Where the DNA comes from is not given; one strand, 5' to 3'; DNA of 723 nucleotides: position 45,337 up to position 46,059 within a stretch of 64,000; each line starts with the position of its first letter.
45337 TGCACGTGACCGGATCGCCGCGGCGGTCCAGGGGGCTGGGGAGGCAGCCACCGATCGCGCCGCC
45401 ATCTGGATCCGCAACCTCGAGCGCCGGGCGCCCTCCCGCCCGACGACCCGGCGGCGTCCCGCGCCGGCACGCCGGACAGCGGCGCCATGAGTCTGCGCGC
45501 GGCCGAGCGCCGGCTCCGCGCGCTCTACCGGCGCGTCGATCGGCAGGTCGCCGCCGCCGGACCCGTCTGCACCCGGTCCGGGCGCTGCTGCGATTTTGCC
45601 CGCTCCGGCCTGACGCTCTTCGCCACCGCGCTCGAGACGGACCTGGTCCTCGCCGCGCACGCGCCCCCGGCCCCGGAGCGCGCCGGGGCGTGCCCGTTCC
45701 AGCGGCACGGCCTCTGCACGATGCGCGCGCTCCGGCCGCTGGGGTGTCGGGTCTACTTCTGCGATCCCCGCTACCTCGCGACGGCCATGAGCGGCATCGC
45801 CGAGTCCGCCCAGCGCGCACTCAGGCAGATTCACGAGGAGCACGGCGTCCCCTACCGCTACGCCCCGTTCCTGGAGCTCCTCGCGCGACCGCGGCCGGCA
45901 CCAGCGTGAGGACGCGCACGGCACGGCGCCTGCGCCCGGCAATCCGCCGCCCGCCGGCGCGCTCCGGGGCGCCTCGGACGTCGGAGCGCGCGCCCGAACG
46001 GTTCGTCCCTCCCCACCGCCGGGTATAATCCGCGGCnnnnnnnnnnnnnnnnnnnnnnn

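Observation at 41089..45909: Four-gene plus-strand cluster: membrane-anchored two-domain protein, REC-PP2C phosphatase, YkgJ Cys-cluster protein (then a TPR membrane protein)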

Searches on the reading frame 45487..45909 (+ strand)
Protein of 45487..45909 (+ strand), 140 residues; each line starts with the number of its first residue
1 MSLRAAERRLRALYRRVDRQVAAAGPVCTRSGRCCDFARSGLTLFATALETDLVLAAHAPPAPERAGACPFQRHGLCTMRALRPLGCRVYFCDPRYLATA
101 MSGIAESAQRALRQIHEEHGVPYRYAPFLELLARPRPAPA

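Call 3: search_protein_families(library=pfam, proteins=[window:45487-45909:+], max_evalue=0.01)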
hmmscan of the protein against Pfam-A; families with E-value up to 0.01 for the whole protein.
window:45487-45909:+ (140 aa): 0 families

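Call 8: search_protein_families(library=pfam, proteins=[window:45487-45909:+], max_evalue=10)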
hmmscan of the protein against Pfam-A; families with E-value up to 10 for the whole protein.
window:45487-45909:+ (140 aa): 2 families
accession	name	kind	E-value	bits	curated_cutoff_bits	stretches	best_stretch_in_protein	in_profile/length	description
PF03692.20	CxxCxxCC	-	0.1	13.8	23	1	28-90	2-69/85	Putative zinc- or iron-chelating domain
PF17614.7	FPV060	-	0.61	9.9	27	1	56-88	87-121/188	Viral CC-type chemokine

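Call 18: find_homologous_proteins(query=window:45487-45909:+, max_evalue=0.001)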
Query window:45487-45909:+ (140 aa): 1114 proteins with E <= 0.001 among 1435 candidates; the best 120 are listed.
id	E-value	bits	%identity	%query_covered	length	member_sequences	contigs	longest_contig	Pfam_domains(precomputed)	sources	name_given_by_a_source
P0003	8.1e-86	303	100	100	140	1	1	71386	-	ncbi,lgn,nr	ncbi:MAG: hypothetical protein JXQ29_03895 [Planctomycetes bacterium]|nr:hypothetical protein [Planc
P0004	2.8e-55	204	68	99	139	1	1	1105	-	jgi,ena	-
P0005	2.9e-46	175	64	94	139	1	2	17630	-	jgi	-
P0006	9.2e-45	170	62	94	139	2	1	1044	-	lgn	-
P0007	4.9e-43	165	60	94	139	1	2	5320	-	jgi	-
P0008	3.1e-41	159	58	94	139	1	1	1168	-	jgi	jgi:Fe-S-cluster containining protein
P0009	4.8e-36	142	56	91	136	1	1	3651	-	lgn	-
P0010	5.3e-36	142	57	94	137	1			-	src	-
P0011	1.3e-35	140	54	99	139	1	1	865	-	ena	-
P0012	2.3e-35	140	53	94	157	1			-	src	-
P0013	2.7e-35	139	56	91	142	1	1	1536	-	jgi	-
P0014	6.8e-35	138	57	91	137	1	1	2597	-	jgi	jgi:Fe-S-cluster containining protein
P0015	7.0e-35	138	54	94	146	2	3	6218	-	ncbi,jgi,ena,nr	ncbi:MAG TPA: hypothetical protein VFA26_05675 [Gemmataceae bacterium]|nr:hypothetical protein [Gemm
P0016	7.3e-35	138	57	91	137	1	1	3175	-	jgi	jgi:Fe-S-cluster containining protein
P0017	8.5e-35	138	53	99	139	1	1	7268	-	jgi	jgi:hypothetical protein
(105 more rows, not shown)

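Call 21: find_related_loci(query=A1, collection=genome_contigs, flank=10000)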
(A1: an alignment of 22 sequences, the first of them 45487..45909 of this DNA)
Query A1 (140 aa) in genome_contigs; peptide patterns used: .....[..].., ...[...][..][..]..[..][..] (x = any residue, [..] = any of these).
446 stretches matched a pattern; 409 encode a relative of the query (tblastn E <= 1e-3); the best 80 are kept; 80 distinct loci.
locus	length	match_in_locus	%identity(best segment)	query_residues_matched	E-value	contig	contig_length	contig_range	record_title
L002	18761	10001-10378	56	8-133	4e-39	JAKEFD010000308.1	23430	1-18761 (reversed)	MAG: Gemmataceae bacterium isolate PMV_2.37 PMV_2.37.k101_1508323, whole genome shotgun sequence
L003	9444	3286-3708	52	4-140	1e-37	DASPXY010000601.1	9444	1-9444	MAG TPA_asm: Gemmataceae bacterium isolate SMAG_U11579 k141_44674, whole genome shotgun sequence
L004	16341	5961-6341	54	7-133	3e-37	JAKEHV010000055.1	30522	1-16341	MAG: Gemmataceae bacterium isolate PMV_8.19_sub PMV_8.19_sub.k101_43709, whole genome shotgun sequence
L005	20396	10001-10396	52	8-139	3e-36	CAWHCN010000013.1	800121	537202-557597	MAG: uncultured Planctomycetota bacterium isolate MFD00731.bin.2.201 genome assembly, contig: contig_36030, whole genome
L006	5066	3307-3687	52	13-138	2e-35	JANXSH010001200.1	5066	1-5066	MAG: Planctomycetia bacterium isolate 336R_metabat_93 336R_k141_281530, whole genome shotgun sequence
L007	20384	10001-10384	52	8-135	3e-35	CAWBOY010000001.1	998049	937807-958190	MAG: uncultured Planctomycetaceae bacterium isolate MFD09671.bin.1.56 genome assembly, contig: contig_4829, whole genome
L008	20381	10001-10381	49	12-138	2e-34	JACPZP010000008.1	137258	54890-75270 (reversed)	MAG: Planctomycetota bacterium isolate NC_groundwater_892_Pr1_S2p5_60_19 Montesol18_S2p5_coassembly_scaffold_8064, whole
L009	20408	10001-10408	48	4-138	4e-34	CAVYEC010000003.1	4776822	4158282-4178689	MAG: uncultured Planctomycetota bacterium isolate MFD09603.bin.2.111 genome assembly, contig: contig_1823, whole genome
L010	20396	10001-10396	50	7-138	5e-34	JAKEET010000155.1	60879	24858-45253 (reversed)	MAG: Gemmataceae bacterium isolate PMV_1.61 PMV_1.61.k101_1040916, whole genome shotgun sequence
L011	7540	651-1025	50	8-132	8e-34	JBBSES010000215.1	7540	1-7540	MAG: Gemmatales bacterium isolate LS1_sbin.56 LS1_sbin.56_K_1625070_L_7540_cov_10.9878, whole genome shotgun sequence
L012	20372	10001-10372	50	13-136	1e-33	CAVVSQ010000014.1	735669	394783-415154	MAG: uncultured Planctomycetota bacterium isolate MFD01213.bin.2.21 genome assembly, contig: contig_2268, whole genome s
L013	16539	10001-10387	50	9-137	1e-33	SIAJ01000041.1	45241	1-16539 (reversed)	MAG: Gemmataceae bacterium isolate Baikal-deep-G171 BACOMB-C3358, whole genome shotgun sequence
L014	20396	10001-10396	47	8-138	1e-33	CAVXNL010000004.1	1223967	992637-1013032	MAG: uncultured Planctomycetaceae bacterium isolate MFD00731.bin.2.216 genome assembly, contig: contig_21527, whole geno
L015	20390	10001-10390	51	2-133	3e-33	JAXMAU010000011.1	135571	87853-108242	MAG: Gemmataceae bacterium isolate STL-PLA18 C1.56.fa-11, whole genome shotgun sequence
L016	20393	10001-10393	50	8-138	3e-33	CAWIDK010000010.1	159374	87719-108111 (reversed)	MAG: uncultured Gemmataceae bacterium isolate MFD01248.bin.2.72 genome assembly, contig: contig_35581, whole genome shot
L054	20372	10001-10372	48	5-129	4e-29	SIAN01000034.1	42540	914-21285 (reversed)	MAG: Planctomycetota bacterium isolate Baikal-deep-G175 BACOMB-C3755, whole genome shotgun sequence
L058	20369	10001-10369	48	10-132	2e-29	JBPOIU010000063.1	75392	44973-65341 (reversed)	MAG: Planctomycetota bacterium isolate MAG_700 c_000000592733, whole genome shotgun sequence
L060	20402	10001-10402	43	8-133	2e-28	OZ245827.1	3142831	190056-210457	MAG: Phycisphaerales bacterium isolate cf5bb2a3-d454-4854-81bd-4cab2f8f04a7 genome assembly, chromosome: 1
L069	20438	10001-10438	43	3-132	9e-29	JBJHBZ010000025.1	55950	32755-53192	MAG: Phycisphaerales bacterium isolate SF2967_J5348.metabat2_refined.065 NODE_690_length_55950_cov_1.974598, whole genom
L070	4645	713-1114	46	4-137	8e-29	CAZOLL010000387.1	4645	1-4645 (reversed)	MAG TPA_asm: uncultured Phycisphaeraceae bacterium isolate binchicken_co118_14 genome assembly, contig: NODE_27035_lengt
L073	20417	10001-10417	41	10-140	2e-28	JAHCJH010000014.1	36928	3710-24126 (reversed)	MAG: Phycisphaeraceae bacterium isolate TGS_PLA6 PLA6_14, whole genome shotgun sequence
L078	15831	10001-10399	40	9-132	3e-28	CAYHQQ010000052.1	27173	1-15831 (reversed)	MAG TPA_asm: uncultured Phycisphaeraceae bacterium isolate ERP119705_co14_540 genome assembly, contig: NODE_1436_length_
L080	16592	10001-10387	42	10-132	6e-28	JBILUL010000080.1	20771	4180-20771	MAG: Phycisphaerales bacterium isolate ME2018-08-06_3300044608_group8_bin185 Rohwer_bin1620_scaffold_2605_c1, whole geno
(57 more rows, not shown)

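Call 40: search_protein_families(library=ncbifam, proteins=[window:45487-45909:+], max_evalue=0.01)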
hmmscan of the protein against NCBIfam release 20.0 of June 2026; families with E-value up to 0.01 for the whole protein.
window:45487-45909:+ (140 aa): 0 families

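Call 56: search_protein_families(library=pfam, alignment_id=A1, max_evalue=1)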
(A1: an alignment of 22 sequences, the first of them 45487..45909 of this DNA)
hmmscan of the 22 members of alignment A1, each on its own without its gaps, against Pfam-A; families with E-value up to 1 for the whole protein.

A. member 1, window:45487-45909:+ (140 aa): 2 families
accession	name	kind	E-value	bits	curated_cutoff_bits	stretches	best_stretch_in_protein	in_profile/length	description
PF03692.20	CxxCxxCC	-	0.1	13.8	23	1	28-90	2-69/85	Putative zinc- or iron-chelating domain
PF17614.7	FPV060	-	0.61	9.9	27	0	56-88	87-121/188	Viral CC-type chemokine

B. families by the number of members that match (of 22 scanned): 7 families
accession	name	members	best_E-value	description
PF03692.20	CxxCxxCC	4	0.024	Putative zinc- or iron-chelating domain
PF13772.11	AIG2_2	3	0.077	AIG2-like family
PF03460.22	NIR_SIR_ferr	1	0.026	Nitrite/Sulfite reductase ferredoxin-like half domain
PF12651.13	RHH_3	1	0.082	Ribbon-helix-helix domain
PF22050.1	Toddler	1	0.083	Apelin receptor early endogenous ligand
PF20055.5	DUF6454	1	0.24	Family of unknown function (DUF6454)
PF17614.7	FPV060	1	0.61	Viral CC-type chemokine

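Call 79: search_protein_families(library=pfam, proteins=[L069:7839-9179:+, L012:10383-11648:+], max_evalue=0.01)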
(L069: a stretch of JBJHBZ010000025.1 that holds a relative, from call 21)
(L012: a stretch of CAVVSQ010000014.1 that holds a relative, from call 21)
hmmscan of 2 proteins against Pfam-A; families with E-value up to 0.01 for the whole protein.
L069:7839-9179:+ (446 aa): 1 family
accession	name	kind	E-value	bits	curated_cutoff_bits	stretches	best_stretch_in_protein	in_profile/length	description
PF07228.17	SpoIIE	-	5.2e-48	164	25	1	244-433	2-191/192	Stage II sporulation protein E (SpoIIE)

L012:10383-11648:+ (421 aa): 4 families
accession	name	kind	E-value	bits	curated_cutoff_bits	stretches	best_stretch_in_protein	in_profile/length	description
PF13360.13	PQQ_2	-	7.5e-36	124.4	27.6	2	79-344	3-232/233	Outer membrane protein assembly factor BamB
PF13570.13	Beta-prop_ACSF4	-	3.4e-09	37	133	1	103-260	128-276/329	Beta-alanine-activating enzyme, beta-propeller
PF01011.28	PQQ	-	2.4e-05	23.7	26.7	0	111-150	50-89/595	Glucose/ethanol/alcohol dehydrogenase, beta-propeller domain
PF25293.1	Beta-prop_EMC1_N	-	0.00098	19.3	34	0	167-241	75-148/219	EMC1 N-terminal beta-propeller domain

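Call 92: search_solved_structures(query=A1, max_evalue=10, show_alignments=1)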
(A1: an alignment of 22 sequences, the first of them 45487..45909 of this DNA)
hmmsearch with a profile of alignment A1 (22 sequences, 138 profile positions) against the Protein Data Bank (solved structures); distinct sequences matched with E-value up to 10: 2.
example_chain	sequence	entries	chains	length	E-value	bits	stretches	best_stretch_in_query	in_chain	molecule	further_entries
3v8h_A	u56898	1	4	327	0.1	15.8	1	78-136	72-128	Thymidylate synthase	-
3wfl_A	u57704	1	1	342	1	12.5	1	20-43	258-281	beta-mannanase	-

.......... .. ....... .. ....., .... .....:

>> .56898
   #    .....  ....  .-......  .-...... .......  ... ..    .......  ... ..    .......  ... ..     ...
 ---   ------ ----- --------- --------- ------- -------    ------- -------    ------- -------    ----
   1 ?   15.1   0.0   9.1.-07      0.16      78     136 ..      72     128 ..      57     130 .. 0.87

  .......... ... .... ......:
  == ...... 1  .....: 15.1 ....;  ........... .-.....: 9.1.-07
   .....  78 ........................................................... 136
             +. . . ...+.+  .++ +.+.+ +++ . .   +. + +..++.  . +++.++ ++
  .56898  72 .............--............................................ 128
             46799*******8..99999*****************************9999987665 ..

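Call 94: find_encoding_contigs(protein=P0004, flank=5000, max_places=3)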
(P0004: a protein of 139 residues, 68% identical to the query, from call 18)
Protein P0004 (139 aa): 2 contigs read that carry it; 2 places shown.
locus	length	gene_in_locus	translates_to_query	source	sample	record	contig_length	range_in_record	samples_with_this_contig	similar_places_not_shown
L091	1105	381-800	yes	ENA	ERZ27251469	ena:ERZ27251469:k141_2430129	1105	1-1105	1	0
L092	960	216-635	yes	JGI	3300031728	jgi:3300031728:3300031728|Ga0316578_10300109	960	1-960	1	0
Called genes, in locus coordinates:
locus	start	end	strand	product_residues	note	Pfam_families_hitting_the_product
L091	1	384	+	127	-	?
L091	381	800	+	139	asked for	-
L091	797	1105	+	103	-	?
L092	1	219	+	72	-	?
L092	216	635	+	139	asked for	-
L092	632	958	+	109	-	?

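Call 95: find_encoding_contigs(protein=P0007, flank=6000, max_places=3)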
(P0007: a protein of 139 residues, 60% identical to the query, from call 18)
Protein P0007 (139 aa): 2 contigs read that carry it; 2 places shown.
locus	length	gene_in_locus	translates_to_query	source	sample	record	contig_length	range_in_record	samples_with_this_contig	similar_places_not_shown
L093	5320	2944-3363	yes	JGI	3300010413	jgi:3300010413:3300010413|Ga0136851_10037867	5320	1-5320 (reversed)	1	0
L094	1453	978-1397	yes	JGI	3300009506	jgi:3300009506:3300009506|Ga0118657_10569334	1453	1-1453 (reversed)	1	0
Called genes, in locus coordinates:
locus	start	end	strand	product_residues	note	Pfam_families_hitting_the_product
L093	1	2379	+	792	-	?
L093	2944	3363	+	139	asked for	-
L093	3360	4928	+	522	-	-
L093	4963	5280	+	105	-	-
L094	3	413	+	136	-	?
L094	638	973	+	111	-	PF03692:CxxCxxCC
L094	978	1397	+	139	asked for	-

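Call 110: search_protein_families(library=pfam, proteins=[L073:7552-9405:+, L073:10463-12373:+, L078:8375-9847:+, L080:8921-9799:+, L060:8833-9450:+, L060:10632-11819:+, L054:10602-11495:+, L058:10387-11601:+, L054:8791-9960:+, L080:7389-8630:+], max_evalue=0.001)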
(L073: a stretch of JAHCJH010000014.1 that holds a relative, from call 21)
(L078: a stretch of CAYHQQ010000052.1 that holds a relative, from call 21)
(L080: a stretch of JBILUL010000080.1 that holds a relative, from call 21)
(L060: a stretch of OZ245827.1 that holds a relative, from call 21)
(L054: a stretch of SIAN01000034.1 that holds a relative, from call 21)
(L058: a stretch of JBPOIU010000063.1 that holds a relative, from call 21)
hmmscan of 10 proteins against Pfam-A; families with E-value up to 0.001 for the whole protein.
L073:7552-9405:+ (617 aa): 2 families
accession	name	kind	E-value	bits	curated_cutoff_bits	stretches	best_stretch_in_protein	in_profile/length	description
PF04961.17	FTCD_C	-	4.3e-36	124.8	24.5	1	425-595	3-177/182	Formiminotransferase-cyclodeaminase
PF00892.27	EamA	-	2.1e-17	64.1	28.2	2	212-357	3-134/135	EamA-like transporter family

L073:10463-12373:+ (636 aa): 4 families
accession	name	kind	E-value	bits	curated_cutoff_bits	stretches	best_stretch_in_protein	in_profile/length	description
PF00005.33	ABC_tran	-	4.4e-31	108.8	25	1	390-545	2-137/137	ABC transporter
PF00664.28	ABC_membrane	-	1.1e-30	107.7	28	1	79-318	23-266/274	ABC transporter transmembrane region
PF02463.25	SMC_N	-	3.8e-07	30.2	40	0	461-587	135-211/220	RecF/RecN/SMC N terminal domain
PF13304.12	AAA_21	-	1.8e-06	28.7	27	0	403-431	3-31/304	AAA domain, putative AbiEii toxin, Type IV TA system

L078:8375-9847:+ (490 aa): 0 families

L080:8921-9799:+ (292 aa): 1 family
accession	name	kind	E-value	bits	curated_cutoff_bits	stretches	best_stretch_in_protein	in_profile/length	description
PF07617.17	DUF1579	-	3.9e-29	102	25.2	1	101-253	2-155/155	Protein of unknown function (DUF1579)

L060:8833-9450:+ (205 aa): 1 family
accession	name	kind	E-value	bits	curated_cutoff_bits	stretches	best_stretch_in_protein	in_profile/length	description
PF04961.17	FTCD_C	-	1.6e-45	155.5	24.5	1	10-184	1-179/182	Formiminotransferase-cyclodeaminase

L060:10632-11819:+ (395 aa): 0 families

L054:10602-11495:+ (297 aa): 0 families

L058:10387-11601:+ (404 aa): 10 families
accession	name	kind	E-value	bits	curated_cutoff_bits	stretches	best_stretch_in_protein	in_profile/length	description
PF07719.23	TPR_2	-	6.1e-14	51.4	27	1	22-55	1-34/34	Tetratricopeptide repeat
PF13485.12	Peptidase_MA_2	-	2.9e-12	47.2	32.4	1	212-401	3-199/201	Peptidase MA superfamily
PF13432.12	TPR_16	-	9.4e-12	45.6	32.7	2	28-92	3-60/65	Tetratricopeptide repeat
PF14559.12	TPR_19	-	1.4e-10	41.7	25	1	108-169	3-65/68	Tetratricopeptide repeat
PF00515.34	TPR_1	-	1.7e-09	37.5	27.8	0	22-53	1-32/34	Tetratricopeptide repeat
PF13414.12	TPR_11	-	1.6e-08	34.6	26.8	1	38-70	10-42/42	TPR repeat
PF13428.12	TPR_14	-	5.4e-07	30.1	23.5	0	23-63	2-42/44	Tetratricopeptide repeat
PF13424.12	TPR_12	-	1.5e-06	28.8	30.1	0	16-52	39-75/77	Tetratricopeptide repeat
PF13371.12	TPR_9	-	9.2e-06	26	35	0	108-167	7-66/73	Tetratricopeptide repeat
PF13181.12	TPR_8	-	9.6e-06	25.8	25.7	0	25-55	4-34/34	Tetratricopeptide repeat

L054:8791-9960:+ (389 aa): 7 families
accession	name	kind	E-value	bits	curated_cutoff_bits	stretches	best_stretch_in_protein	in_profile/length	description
PF00069.31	Pkinase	-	2.4e-49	168.6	31.7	1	75-334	6-255/263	Protein kinase domain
PF07714.23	PK_Tyr_Ser-Thr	-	7.2e-30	104.6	23.1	1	80-330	11-248/258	Protein tyrosine and serine/threonine kinase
PF14531.12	Kinase-like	-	1.5e-06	28.2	25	1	160-291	137-258/289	Kinase-like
PF01636.29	APH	-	5e-06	26.9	23.2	0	170-216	147-198/239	Phosphotransferase enzyme family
PF03109.22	ABC1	-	1.7e-05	24.5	22.9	0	144-219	144-218/244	ABC1 atypical kinase-like domain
PF17667.7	Pkinase_fungal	-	3.9e-05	23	24.1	1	167-254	284-364/387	Fungal protein kinase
PF06293.20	Kdo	-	0.00013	21.9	21.3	1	145-212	95-166/207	Lipopolysaccharide kinase (Kdo/WaaP) family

L080:7389-8630:+ (413 aa): 2 families
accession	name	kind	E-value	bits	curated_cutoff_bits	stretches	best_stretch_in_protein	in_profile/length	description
PF00926.24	DHBP_synthase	-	4.3e-72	242.1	26.4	1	13-205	2-191/191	3,4-dihydroxy-2-butanone 4-phosphate synthase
PF00925.25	GTP_cyclohydro2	-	2.4e-35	122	23.3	1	222-408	6-165/165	GTP cyclohydrolase II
